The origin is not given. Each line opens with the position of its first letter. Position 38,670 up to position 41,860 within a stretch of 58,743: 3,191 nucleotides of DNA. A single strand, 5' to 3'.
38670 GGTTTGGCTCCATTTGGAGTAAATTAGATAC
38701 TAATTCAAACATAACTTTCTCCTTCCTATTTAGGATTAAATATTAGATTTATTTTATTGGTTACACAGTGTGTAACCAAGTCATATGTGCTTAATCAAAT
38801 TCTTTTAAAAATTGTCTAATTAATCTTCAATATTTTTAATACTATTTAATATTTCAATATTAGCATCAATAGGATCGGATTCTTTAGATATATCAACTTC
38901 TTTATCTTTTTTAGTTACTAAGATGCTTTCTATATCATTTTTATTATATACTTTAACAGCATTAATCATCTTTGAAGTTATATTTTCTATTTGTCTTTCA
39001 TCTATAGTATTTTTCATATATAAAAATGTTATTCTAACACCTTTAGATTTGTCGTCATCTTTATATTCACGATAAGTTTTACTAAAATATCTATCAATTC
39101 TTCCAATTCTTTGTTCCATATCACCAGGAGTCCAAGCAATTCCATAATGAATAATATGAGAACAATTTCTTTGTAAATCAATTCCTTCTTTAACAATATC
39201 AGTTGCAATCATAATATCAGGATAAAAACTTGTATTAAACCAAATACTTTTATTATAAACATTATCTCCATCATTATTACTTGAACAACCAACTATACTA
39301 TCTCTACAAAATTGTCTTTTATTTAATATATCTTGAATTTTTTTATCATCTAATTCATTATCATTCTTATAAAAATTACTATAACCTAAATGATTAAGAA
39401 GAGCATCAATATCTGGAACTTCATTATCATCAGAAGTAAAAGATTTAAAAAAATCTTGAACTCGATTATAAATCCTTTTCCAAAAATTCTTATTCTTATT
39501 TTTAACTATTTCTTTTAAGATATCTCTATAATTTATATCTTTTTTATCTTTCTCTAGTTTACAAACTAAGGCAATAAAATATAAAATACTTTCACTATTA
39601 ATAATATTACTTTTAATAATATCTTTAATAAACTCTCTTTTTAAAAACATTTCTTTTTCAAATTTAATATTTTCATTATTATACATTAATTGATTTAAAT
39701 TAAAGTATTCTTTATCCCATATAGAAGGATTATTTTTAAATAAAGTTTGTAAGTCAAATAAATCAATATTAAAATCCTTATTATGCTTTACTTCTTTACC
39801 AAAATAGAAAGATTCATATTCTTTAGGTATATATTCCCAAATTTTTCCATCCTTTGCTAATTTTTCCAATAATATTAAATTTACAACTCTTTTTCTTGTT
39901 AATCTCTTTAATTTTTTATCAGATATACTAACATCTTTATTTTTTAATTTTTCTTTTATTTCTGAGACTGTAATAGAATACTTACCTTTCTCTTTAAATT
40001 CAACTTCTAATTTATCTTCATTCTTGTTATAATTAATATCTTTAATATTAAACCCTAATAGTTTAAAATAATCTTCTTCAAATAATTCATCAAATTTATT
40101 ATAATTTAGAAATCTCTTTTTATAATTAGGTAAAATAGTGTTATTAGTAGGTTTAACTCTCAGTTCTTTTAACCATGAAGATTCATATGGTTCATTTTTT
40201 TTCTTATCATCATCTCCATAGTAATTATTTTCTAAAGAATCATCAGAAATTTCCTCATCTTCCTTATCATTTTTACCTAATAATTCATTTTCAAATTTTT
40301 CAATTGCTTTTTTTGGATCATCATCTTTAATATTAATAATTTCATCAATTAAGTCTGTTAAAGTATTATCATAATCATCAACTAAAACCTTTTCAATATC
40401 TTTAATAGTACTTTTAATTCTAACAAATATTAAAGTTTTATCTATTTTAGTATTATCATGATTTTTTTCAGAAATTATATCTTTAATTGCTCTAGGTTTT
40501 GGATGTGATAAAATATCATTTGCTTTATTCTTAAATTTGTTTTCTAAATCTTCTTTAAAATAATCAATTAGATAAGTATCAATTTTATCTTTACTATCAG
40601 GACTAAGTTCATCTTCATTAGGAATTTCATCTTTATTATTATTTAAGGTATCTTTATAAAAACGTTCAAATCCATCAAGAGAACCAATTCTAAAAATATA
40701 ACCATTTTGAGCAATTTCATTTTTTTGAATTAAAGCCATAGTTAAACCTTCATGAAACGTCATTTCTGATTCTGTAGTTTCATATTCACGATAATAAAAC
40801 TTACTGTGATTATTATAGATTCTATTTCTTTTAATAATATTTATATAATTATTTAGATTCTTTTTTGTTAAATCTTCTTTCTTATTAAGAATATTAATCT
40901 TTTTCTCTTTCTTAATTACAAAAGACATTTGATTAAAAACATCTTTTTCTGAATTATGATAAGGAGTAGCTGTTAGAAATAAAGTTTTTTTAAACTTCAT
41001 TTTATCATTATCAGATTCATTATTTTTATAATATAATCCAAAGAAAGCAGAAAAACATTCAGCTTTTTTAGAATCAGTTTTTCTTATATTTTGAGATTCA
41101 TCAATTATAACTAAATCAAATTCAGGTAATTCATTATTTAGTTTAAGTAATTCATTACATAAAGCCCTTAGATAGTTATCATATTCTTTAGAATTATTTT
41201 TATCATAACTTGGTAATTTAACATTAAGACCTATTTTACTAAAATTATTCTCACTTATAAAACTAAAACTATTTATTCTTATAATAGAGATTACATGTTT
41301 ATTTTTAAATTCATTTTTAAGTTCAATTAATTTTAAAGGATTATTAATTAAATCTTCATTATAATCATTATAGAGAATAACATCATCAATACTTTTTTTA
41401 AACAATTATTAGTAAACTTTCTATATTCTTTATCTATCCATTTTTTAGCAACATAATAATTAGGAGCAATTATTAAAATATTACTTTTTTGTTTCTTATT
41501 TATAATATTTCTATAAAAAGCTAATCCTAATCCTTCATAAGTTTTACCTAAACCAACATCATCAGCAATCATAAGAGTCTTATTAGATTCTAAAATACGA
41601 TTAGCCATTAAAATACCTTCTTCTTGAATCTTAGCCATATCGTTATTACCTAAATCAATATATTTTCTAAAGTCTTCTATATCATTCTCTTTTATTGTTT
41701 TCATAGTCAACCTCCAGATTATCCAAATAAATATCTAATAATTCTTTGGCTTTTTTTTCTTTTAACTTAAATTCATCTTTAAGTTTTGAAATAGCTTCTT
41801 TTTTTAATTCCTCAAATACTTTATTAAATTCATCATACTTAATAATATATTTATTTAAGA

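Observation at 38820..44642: Three-gene operon (unknown protein, tandem-HKD PLD nuclease, SNF2 helicase) in a variable hotspot: candidate uncharacterised defence system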

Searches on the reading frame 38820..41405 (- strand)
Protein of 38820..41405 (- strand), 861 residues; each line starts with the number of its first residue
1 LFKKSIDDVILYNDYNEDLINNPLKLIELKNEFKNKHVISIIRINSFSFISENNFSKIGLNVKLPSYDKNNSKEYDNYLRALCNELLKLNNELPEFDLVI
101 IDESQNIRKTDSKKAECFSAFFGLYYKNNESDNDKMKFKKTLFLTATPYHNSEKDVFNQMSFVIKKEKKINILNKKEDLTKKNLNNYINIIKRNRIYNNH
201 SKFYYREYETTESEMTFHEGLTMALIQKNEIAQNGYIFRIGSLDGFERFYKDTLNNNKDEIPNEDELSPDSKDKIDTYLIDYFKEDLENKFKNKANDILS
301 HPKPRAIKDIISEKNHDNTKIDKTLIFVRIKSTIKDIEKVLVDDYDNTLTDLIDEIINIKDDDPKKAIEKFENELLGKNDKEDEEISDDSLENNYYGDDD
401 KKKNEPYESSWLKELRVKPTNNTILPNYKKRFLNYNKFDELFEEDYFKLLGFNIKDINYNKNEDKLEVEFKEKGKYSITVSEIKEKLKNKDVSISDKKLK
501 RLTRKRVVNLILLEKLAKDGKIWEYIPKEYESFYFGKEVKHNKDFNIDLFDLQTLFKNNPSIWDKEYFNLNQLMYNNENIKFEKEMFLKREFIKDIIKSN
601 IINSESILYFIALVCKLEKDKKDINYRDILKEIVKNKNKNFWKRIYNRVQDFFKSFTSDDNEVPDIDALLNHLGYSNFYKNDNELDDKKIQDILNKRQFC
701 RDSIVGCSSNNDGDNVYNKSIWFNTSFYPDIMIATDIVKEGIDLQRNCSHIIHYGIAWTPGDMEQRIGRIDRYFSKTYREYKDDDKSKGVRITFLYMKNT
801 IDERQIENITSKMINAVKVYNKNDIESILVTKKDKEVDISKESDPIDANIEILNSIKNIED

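Call 5: search_protein_families(library=pfam, proteins=[window:38820-41405:-], max_evalue=1)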
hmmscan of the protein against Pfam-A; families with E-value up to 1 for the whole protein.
window:38820-41405:- (861 aa): 3 families
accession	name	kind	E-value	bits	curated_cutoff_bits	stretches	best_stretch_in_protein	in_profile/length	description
PF00271.37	Helicase_C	-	9.5e-12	45.6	23.5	1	723-772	61-108/110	Helicase conserved C-terminal domain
PF07315.17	DUF1462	-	0.036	14.8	25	0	709-742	49-82/93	Protein of unknown function (DUF1462)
PF03147.19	FDX-ACB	-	0.066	14.1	31.1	1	770-818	41-86/94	Ferredoxin-fold anticodon binding domain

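Call 6: search_protein_families(library=padloc, proteins=[window:38820-41405:-], max_evalue=1)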
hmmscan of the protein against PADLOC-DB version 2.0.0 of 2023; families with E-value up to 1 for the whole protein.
window:38820-41405:- (861 aa): 19 families
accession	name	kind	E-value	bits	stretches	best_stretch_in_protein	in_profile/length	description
PDLC04556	PDC-M27C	-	4e-54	182.3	2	721-842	748-863/892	-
PDLC04554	PDC-M27C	-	4.5e-44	149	2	718-839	758-873/1217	-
PDLC04555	PDC-M27C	-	7e-29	99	2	719-837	496-604/656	-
PDLC02621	DrmD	-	3.5e-19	66.6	2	731-776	581-626/1040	DrmD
PDLC03830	ZacC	-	2.6e-18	64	2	723-775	849-901/1019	-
PDLC02572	DrmA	-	2.2e-14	50.4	1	731-775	579-623/1043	DrmA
PDLC02624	DrmD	-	8.5e-12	42.3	2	731-774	423-466/652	DrmD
PDLC02632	DrmD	-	3.1e-11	40.5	2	730-776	581-627/662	DrmD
PDLC02625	DrmD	-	1.7e-10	38.1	1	690-780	283-376/792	DrmD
PDLC02633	DrmD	-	5.5e-10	35.9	1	730-773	585-628/839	DrmD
PDLC02504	BrxHI|BrxHII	-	7e-10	35.5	1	729-776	537-584/971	BrxHII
PDLC02853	DpdE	-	1.5e-09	34.4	1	731-810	556-626/985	DpdE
PDLC02629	DrmD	-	2.1e-09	34.4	1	731-774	43-86/508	DrmD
PDLC02634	DrmD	-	1.2e-08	31.3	1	731-791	541-601/900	DrmD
PDLC02843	DpdE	-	1.8e-08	30.8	1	722-776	615-666/1091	DpdE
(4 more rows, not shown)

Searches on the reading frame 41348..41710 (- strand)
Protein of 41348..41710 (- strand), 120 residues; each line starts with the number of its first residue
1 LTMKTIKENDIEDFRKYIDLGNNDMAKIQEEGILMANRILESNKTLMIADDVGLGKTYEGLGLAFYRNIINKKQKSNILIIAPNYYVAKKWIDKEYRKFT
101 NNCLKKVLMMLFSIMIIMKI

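Call 5: search_protein_families(library=pfam, proteins=[window:41348-41710:-], max_evalue=1)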
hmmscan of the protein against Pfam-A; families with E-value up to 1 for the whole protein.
window:41348-41710:- (120 aa): 3 families
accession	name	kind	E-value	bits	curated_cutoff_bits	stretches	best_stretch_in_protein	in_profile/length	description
PF04851.21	ResIII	-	5.8e-06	26.8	22.5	1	36-105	15-82/164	Type III restriction enzyme, res subunit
PF00176.29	SNF2-rel_dom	-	8.5e-06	25.5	24.9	1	41-107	15-82/290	SNF2-related domain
PF00270.35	DEAD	-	0.029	14.6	26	1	37-92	9-62/167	DEAD/DEAH box helicase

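Call 6: search_protein_families(library=padloc, proteins=[window:41348-41710:-], max_evalue=1)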
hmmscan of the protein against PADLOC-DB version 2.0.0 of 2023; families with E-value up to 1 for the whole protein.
window:41348-41710:- (120 aa): 29 families (the best 25 are shown)
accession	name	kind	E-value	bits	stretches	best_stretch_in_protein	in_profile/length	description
PDLC04556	PDC-M27C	-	1.5e-15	54.6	1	20-106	31-114/892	-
PDLC04554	PDC-M27C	-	1e-10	38.5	1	16-104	28-112/1217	-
PDLC00631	ZorD1|ZorD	-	2.8e-10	36.6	1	25-111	442-528/1071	"SWI2/SNF2 helicase, Mrr-like nuclease"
PDLC00633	ZorD1|ZorD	-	4.6e-08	29.6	1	3-107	423-522/908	"SWI2/SNF2 helicase, Mrr-like nuclease"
PDLC02621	DrmD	-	2.2e-07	27.5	1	45-99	140-191/1040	DrmD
PDLC02846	DpdE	-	4.3e-07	26.2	1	34-100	169-234/1034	DpdE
PDLC00634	ZorD1|ZorD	-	1e-06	24.8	1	35-93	506-564/1208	"SWI2/SNF2 helicase, Mrr-like nuclease"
PDLC02572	DrmA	-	9.1e-06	21.9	1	44-100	136-189/1043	DrmA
PDLC00632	ZorD1|ZorD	-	9.1e-06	21.8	1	44-110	617-680/1101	"SWI2/SNF2 helicase, Mrr-like nuclease"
PDLC02632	DrmD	-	1.5e-05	21.7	1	44-100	141-194/662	DrmD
PDLC02622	DrmD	-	5e-05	20.3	1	44-99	140-192/422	DrmD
PDLC02618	DrmD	-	5.3e-05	20.7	1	39-99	122-179/273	DrmD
PDLC01075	C3a139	-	6.7e-05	19.4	1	26-86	216-270/948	HKD+Snf2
PDLC02843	DpdE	-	7.2e-05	18.8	1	47-99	179-228/1091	DpdE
PDLC02633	DrmD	-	0.0001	18.4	1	39-100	137-196/839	DrmD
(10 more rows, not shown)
